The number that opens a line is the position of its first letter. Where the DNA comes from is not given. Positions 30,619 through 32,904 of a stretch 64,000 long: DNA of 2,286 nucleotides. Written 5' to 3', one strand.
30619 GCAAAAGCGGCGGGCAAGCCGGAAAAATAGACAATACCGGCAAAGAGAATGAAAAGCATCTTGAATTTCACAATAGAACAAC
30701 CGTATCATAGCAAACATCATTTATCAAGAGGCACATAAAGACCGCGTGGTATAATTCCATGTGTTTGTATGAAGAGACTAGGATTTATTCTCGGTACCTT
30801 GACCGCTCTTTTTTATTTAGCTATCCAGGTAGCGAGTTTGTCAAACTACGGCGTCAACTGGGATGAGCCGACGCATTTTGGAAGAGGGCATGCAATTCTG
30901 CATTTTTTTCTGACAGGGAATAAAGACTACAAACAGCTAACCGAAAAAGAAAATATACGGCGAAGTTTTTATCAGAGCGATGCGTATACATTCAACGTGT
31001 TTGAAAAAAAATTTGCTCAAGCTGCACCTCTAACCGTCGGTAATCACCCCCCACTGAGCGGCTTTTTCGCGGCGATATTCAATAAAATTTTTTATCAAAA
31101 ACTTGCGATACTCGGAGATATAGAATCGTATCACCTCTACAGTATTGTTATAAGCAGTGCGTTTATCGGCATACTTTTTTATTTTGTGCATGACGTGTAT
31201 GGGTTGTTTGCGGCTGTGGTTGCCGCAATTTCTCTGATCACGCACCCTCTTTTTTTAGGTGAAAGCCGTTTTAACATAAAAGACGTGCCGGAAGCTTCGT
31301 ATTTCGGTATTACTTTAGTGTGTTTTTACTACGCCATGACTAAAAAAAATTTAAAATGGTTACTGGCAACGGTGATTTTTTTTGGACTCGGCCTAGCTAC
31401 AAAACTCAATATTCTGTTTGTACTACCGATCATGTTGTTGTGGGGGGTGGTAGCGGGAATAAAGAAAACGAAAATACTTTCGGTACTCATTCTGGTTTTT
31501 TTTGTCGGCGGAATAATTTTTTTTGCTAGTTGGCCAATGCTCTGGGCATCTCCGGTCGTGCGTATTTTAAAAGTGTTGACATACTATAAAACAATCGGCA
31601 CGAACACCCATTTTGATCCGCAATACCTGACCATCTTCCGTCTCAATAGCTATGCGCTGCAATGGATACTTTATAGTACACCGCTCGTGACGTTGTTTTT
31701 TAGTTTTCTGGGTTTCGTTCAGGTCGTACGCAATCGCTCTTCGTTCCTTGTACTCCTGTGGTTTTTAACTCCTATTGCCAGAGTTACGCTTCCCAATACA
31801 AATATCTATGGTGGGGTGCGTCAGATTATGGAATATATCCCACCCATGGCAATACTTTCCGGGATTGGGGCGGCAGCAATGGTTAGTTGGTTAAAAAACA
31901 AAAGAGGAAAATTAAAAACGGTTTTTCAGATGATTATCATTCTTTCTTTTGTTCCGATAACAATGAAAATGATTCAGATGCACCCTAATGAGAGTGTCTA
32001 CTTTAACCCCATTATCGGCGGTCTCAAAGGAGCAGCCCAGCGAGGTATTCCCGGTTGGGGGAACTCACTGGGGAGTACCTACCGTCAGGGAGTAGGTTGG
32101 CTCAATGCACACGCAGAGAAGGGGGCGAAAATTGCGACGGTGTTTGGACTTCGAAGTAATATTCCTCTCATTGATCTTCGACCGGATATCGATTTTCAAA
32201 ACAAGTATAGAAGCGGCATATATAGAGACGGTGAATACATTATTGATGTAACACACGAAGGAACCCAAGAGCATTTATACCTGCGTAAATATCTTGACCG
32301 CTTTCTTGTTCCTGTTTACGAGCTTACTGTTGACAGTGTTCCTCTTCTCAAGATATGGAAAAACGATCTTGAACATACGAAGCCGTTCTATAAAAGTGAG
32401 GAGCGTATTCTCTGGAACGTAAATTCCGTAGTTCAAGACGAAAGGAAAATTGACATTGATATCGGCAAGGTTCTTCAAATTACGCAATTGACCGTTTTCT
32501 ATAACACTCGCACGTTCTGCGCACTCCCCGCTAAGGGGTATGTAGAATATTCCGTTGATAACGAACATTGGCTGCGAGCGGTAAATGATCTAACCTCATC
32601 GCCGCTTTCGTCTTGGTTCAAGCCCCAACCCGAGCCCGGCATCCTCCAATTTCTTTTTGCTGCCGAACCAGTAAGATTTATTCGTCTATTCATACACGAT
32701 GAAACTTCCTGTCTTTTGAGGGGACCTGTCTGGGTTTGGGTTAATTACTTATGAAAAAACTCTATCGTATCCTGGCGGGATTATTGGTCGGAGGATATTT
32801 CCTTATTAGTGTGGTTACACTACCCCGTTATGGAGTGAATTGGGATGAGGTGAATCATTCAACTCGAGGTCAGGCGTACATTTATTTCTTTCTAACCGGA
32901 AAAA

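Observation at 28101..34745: Tandem triplication of GT-C glycosyltransferases fused to discoidin-like lectin domains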

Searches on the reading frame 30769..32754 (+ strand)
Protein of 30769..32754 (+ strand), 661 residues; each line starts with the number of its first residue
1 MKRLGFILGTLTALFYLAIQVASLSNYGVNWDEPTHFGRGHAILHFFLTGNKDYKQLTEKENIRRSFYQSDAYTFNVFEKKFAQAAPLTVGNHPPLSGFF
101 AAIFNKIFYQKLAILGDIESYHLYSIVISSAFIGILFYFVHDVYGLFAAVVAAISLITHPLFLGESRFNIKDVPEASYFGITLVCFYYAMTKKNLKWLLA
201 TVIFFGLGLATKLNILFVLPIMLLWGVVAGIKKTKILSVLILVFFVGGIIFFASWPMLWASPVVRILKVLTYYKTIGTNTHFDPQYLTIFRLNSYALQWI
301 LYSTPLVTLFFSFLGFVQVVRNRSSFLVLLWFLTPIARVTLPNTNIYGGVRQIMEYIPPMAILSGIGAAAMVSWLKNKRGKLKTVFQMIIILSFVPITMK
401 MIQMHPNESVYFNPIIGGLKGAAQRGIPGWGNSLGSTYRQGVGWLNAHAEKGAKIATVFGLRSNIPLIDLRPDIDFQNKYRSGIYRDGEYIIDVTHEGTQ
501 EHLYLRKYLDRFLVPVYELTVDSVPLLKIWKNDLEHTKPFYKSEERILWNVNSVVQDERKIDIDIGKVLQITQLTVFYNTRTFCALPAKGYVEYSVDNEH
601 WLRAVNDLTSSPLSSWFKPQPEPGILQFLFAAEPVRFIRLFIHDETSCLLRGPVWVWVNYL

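Call 3: search_protein_families(library=pfam, proteins=[window:30769-32754:+], max_evalue=1)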
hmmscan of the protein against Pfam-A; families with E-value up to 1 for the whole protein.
window:30769-32754:+ (661 aa): 2 families
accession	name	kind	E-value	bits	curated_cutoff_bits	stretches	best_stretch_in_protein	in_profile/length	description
PF13231.12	PMT_2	-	2.7e-12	47.6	26.1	1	92-253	1-155/160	Dolichyl-phosphate-mannose-protein mannosyltransferase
PF02366.24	PMT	-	0.00026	21.1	22.7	1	130-241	93-211/245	Dolichyl-phosphate-mannose-protein mannosyltransferase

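Call 4: search_protein_families(library=ncbifam, proteins=[window:30769-32754:+], max_evalue=1)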
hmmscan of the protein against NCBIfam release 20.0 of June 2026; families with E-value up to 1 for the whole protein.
window:30769-32754:+ (661 aa): 0 families

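Call 7: find_homologous_proteins(query=window:30769-32754:+, max_evalue=0.001)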
Query window:30769-32754:+ (661 aa): 467 proteins with E <= 0.001 among 8000 candidates; the best 120 are listed.
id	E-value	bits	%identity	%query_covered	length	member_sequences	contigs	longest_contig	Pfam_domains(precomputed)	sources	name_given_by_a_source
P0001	0.0e+0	1512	100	100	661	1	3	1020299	PF13231.13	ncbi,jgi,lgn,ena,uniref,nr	ncbi:hypothetical protein A3A79_04855 [Candidatus Gottesmanbacteria bacterium RIFCSPLOWO2_01_FULL_43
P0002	3.9e-264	896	62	100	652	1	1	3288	PF13231.13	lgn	-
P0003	6.7e-264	895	60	100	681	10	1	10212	PF13231.13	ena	-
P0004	4.8e-232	790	53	100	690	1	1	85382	PF13231.13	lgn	-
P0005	1.9e-228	778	52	99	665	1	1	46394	PF13231.13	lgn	-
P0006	8.9e-221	753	51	100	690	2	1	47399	PF02366.25,PF13231.13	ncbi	-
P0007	1.1e-217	743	51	98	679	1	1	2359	PF13231.13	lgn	-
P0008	5.5e-216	737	53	96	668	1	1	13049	PF13231.13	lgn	-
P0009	9.5e-216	736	51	98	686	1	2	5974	PF13231.13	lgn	-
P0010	1.1e-213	729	51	98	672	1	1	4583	PF13231.13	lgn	-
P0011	1.3e-213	729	51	100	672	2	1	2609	PF13231.13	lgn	-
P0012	9.5e-212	723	50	99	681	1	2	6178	PF02366.25,PF13231.13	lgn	-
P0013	1.7e-211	722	50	99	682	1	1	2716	PF13231.13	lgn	-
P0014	5.2e-205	701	49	100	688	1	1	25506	PF13231.13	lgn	-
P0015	2.0e-202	692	47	98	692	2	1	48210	PF13231.13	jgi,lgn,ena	-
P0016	1.2e-201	690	47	98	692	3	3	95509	PF13231.13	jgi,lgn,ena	-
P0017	1.5e-201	689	48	98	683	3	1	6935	PF13231.13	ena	-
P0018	9.3e-201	687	48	96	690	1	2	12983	PF02366.25,PF13231.13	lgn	-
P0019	2.6e-199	682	47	99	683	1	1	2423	PF13231.13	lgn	-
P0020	4.6e-199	681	48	95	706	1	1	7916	PF00754.32,PF13231.13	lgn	-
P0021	1.4e-197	676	47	98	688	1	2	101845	PF13231.13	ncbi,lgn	-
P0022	5.7e-197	674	49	97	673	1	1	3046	PF13231.13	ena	-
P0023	7.5e-196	670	46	99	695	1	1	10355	PF02366.25,PF13231.13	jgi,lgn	-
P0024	3.0e-195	668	48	98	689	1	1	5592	PF00754.32,PF13231.13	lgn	-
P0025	7.7e-195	667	48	97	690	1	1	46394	PF13231.13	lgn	-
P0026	2.5e-194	665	46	100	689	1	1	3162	PF13231.13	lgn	-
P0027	5.8e-194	664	48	95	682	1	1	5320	PF00754.32,PF13231.13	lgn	-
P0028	8.2e-193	660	45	98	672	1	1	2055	PF13231.13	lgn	-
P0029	1.6e-192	659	49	99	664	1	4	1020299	PF13231.13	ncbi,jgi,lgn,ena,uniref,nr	ncbi:hypothetical protein A3A79_04860 [Candidatus Gottesmanbacteria bacterium RIFCSPLOWO2_01_FULL_43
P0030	5.5e-191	654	48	95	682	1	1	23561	PF13231.13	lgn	-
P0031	4.6e-190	651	47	97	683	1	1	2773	PF13231.13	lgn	-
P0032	5.5e-190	651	47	97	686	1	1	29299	PF13231.13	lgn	-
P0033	5.5e-189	648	45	100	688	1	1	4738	PF13231.13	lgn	-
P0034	4.5e-187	641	47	97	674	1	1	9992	PF13231.13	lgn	-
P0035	7.3e-187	641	55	76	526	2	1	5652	PF02366.25,PF13231.13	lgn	-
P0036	3.1e-186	639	44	98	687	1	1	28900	PF13231.13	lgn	-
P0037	2.3e-184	632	49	88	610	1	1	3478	PF13231.13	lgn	-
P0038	2.5e-179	616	46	99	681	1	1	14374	PF13231.13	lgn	-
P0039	1.2e-178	614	47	99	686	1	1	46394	PF13231.13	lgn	-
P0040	1.4e-174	600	46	99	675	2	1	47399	PF13231.13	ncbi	-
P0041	1.3e-173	597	44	99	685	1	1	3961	PF13231.13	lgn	-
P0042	3.4e-171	589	44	98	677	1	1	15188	PF02366.25,PF13231.13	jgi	-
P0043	4.1e-171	589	44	97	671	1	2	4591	PF13231.13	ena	-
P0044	2.5e-169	583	44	99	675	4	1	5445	PF13231.13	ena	-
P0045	1.1e-168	581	44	99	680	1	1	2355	PF13231.13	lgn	-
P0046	6.7e-168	578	43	99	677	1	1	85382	PF13231.13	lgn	-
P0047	6.6e-167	575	43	97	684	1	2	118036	PF13231.13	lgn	-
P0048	9.7e-167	574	44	98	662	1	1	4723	PF13231.13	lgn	-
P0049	2.0e-166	573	45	99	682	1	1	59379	PF13231.13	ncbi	-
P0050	2.0e-164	567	49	82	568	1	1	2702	PF13231.13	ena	-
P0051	2.0e-163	563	43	98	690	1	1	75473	PF13231.13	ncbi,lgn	ncbi:MAG: glycosyltransferase family 39 protein [Candidatus Levyibacteriota bacterium]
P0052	1.0e-162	561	44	96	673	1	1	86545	PF13231.13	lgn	-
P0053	1.7e-162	560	42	98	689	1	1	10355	PF13231.13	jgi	-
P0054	3.0e-162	559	42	95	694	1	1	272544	PF13231.13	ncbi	ncbi:MAG: glycosyltransferase family 39 protein [Candidatus Gottesmanbacteria bacterium]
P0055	2.1e-161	557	44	97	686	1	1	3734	PF13231.13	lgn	-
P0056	4.9e-160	552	43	97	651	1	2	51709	PF13231.13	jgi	-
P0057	1.2e-159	551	42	98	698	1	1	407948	PF13231.13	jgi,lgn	jgi:hypothetical protein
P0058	1.5e-158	547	42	98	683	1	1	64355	PF13231.13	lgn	-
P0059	5.8e-158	545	41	95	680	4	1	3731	PF13231.13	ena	-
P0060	5.2e-157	542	41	96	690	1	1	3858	PF13231.13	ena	-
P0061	1.2e-156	541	41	98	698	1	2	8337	PF13231.13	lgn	-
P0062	4.9e-156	539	41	98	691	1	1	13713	PF13231.13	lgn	-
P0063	7.8e-156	538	42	97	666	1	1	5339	PF02366.25,PF13231.13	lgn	-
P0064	3.1e-155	536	42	98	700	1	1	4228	PF13231.13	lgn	-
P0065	1.4e-154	534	40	97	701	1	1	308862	PF13231.13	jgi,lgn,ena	-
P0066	6.8e-154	532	41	98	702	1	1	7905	PF13231.13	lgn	-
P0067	1.4e-153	531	40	98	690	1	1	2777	PF13231.13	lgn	-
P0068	6.7e-153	528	40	98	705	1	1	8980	PF13231.13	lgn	-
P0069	1.6e-152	527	43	97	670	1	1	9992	PF13231.13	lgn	-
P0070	2.9e-152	526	41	98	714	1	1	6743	PF13231.13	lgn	-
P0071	5.0e-152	526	41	98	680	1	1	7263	PF02366.25,PF13231.13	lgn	-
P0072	5.6e-152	525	39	98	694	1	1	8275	PF13231.13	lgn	-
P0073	1.2e-151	524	40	97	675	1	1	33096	PF13231.13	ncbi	ncbi:ArnT family glycosyltransferase [Patescibacteria group bacterium]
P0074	5.2e-151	522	39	98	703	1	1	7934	PF13231.13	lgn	-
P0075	5.7e-151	522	41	98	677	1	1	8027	PF13231.13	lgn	-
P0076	6.4e-151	522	40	97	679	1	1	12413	PF13231.13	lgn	-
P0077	1.1e-150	521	41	98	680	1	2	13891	PF13231.13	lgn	-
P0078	2.6e-150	520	40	98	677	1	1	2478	PF13231.13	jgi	-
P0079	7.7e-150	518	41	98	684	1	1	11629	PF13231.13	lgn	-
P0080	8.2e-150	518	39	97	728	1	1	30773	PF13231.13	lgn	-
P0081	1.3e-149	518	41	98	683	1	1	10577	PF13231.13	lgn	-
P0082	2.0e-149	517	44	81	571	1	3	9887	PF02366.25,PF13231.13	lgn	-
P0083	2.8e-149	517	40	98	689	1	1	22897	PF13231.13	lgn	-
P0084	6.2e-149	515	41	98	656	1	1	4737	PF13231.13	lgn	-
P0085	1.0e-148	515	40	97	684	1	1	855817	PF13231.13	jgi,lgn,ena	-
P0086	2.0e-148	514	39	97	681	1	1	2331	PF13231.13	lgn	-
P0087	1.0e-147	511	42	96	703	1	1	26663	PF13231.13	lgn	-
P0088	1.5e-147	511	41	97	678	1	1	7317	PF13231.13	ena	-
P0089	2.4e-147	510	39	97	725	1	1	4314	PF13231.13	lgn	-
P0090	6.7e-147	509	38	97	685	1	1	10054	PF13231.13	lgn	-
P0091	8.9e-147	508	41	98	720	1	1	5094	PF13231.13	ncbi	-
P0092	1.1e-146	508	38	97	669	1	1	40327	PF13231.13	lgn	-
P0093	1.3e-146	508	40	98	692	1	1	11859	PF13231.13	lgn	-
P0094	2.3e-146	507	39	97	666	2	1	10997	PF13231.13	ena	-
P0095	2.6e-146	507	40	98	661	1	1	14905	PF02366.25,PF13231.13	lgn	-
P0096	3.3e-146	506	40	97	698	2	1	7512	PF02366.25,PF13231.13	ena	-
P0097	3.3e-146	506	38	97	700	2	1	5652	PF13231.13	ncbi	-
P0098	4.7e-146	506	40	96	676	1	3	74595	PF13231.13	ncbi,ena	-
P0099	4.9e-146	506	40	97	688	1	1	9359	PF13231.13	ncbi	-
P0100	1.4e-145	504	51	70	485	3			PF13231.13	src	-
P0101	1.9e-145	504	39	95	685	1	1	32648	PF02366.25,PF13231.13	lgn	-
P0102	2.0e-145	504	39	97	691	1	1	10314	PF13231.13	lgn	-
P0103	3.6e-145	503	40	97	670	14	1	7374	PF13231.13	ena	-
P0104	3.7e-145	503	39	97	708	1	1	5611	PF13231.13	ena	-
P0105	5.1e-145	502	39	98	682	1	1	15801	PF13231.13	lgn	-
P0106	5.1e-145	502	38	97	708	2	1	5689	PF02366.25,PF13231.13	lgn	-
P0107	6.6e-145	502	37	98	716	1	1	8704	PF13231.13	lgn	-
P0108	8.0e-145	502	39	95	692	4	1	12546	PF02366.25,PF13231.13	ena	-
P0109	1.3e-144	501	40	96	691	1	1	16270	PF13231.13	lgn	-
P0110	1.6e-144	501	40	98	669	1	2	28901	PF13231.13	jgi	-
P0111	1.7e-144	501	38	97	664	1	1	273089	PF13231.13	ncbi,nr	ncbi:MAG: glycosyltransferase family 39 protein [bacterium]|nr:glycosyltransferase family 39 protein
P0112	2.0e-144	501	39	96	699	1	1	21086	PF13231.13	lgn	-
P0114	2.7e-144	500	39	97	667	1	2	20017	PF02366.25,PF13231.13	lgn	-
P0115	3.7e-144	500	37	98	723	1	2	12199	PF13231.13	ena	-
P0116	5.1e-144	499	40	97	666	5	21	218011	PF02366.25,PF13231.13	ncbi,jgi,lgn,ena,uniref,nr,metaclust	ncbi:hypothetical protein A3A14_01015 [Candidatus Daviesbacteria bacterium RIFCSPLOWO2_01_FULL_43_38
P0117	5.5e-144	499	40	98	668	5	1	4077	PF02366.25,PF13231.13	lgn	-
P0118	7.0e-144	499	41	97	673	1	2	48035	PF13231.13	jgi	-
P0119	9.7e-144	498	38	97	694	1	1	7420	PF13231.13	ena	-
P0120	1.4e-143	498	38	98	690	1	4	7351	PF13231.13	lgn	-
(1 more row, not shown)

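Call 8: search_solved_structures(query=window:30769-32754:+, max_evalue=10)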
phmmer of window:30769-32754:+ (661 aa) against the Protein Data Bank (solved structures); distinct sequences matched with E-value up to 10: 1.
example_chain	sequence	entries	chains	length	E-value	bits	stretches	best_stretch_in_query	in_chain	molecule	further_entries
3r7w_B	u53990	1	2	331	0.13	13.6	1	479-568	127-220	GTP-binding protein GTR2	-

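Call 21: predict_structure(alignment_id=A2)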
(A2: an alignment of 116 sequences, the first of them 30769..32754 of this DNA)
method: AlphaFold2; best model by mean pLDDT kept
length: 661 residues; sequences in the alignment: 116
mean_pLDDT: 94.6   pTM: 0.93
mean pLDDT of the five models: 94.6, 94.0, 93.9, 93.7, 93.7
residues with pLDDT >= 90: 587; 70-90: 63; 50-70: 11; < 50: 0
segments of 3 or more residues with pLDDT < 50: none
pLDDT, mean of each block of 10 residues (from residue 1): 92 98 94 93 97 92 93 95 73 91 98 97 98 98 98 98 95 97 98 97 98 97 97 95 97 97 95 90 92 95 98 97 94 96 84 93 98 82 95 98 96 98 94 89 98 94 91 96 96 89 93 98 96 97 94 94 98 97 93 97 93 90 97 97 96 96 95
secondary structure, 60 per line:
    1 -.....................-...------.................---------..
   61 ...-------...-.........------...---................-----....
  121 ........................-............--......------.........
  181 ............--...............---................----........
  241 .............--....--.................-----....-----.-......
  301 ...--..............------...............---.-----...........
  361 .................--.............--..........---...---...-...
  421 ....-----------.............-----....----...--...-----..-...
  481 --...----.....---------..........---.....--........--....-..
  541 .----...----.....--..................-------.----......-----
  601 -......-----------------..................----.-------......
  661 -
elements in order: H2-22 H33-49 H59-63 H75-83 H96-111 H117-144 H146-157 H160-165 H172-192 H195-209 H213-228 H233-253 H256-259 H262-277 H295-303 H306-319 H326-340 H350-377 H380-392 H395-404 H418-424 H436-448 E454-457 E490-494 H504-512 E517-521 E524-531 E546-548 E553-557 E560-577 E590-595 E602-607 E625-642 E655-660

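Call 25: fold_search(model_id=the predicted structure, library=pdb)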
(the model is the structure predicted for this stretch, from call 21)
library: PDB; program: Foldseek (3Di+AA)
matches with E <= 10: 721; with E <= 0.001: 29
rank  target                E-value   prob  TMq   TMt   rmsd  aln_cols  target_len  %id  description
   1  8pn9_A                2.4e-09  1.00  0.43  0.43  12.3       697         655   11  Structure of human oligosaccharyltransferase OST-A complex bound to NGI-1 (released 2024-05-08)
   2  6s7o_A                2.4e-09  1.00  0.39  0.39  14.0       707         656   11  Cryo-EM structure of human oligosaccharyltransferase complex OST-A (released 2019-12-18)
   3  9n9j_I                2.7e-09  1.00  0.41  0.39  12.6       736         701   11  Structure of a GRP94 folding intermediate engaged with a CCDC134- and FKBP11-bound secretory translocon (released 2025-11-19)
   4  8b6l_I                3.8e-09  1.00  0.36  0.36  14.4       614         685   10  Subtomogram average of the human Sec61-TRAP-OSTA-translocon (released 2022-12-07)
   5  8age_A                9.3e-09  1.00  0.40  0.41  10.4       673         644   10  Structure of yeast oligosaccharylransferase complex with acceptor peptide bound (released 2022-12-07)
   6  7oci_F                1.5e-08  1.00  0.40  0.41  10.6       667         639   10  Cryo-EM structure of yeast Ost6p containing oligosaccharyltransferase complex (released 2022-02-16)
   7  3rce_A                3.9e-08  1.00  0.42  0.40  15.8       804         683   12  Bacterial oligosaccharyltransferase PglB (released 2011-06-15)
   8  6gxc_A                5.5e-08  1.00  0.40  0.37  15.4       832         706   11  Bacterial oligosaccharyltransferase PglB in complex with an inhibitory peptide and a reactive lipid-linked oligosaccha (released 2018-11-14)
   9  8agb_A                7.3e-08  1.00  0.41  0.42  12.6       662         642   10  Structure of yeast oligosaccharylransferase complex with lipid-linked oligosaccharide bound (released 2022-12-07)
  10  5ogl_A                7.9e-08  1.00  0.41  0.38  15.3       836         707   12  Structure of bacterial oligosaccharyltransferase PglB in complex with an acceptor peptide and an lipid-linked oligosac (released 2017-10-25)
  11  6ezn_F                1.3e-07  1.00  0.38  0.38  15.0       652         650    9  Cryo-EM structure of the yeast oligosaccharyltransferase (OST) complex (released 2018-01-17)
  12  5ezm                  1.6e-07  1.00  0.39  0.46  13.0       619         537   11  Crystal Structure of ArnT from Cupriavidus metallidurans in the apo state (released 2016-02-17)
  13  8agc_A                1.9e-07  1.00  0.41  0.39  11.2       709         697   10  Structure of yeast oligosaccharylransferase complex with lipid-linked oligosaccharide and non-acceptor peptide bound (released 2022-12-07)
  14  6s7t_A                2.2e-07  1.00  0.44  0.42  11.1       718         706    9  Cryo-EM structure of human oligosaccharyltransferase complex OST-B (released 2019-12-18)
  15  5f15                  3.6e-07  1.00  0.43  0.52  13.2       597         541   13  Crystal Structure of ArnT from Cupriavidus metallidurans bound to Undecaprenyl phosphate (released 2016-02-17)
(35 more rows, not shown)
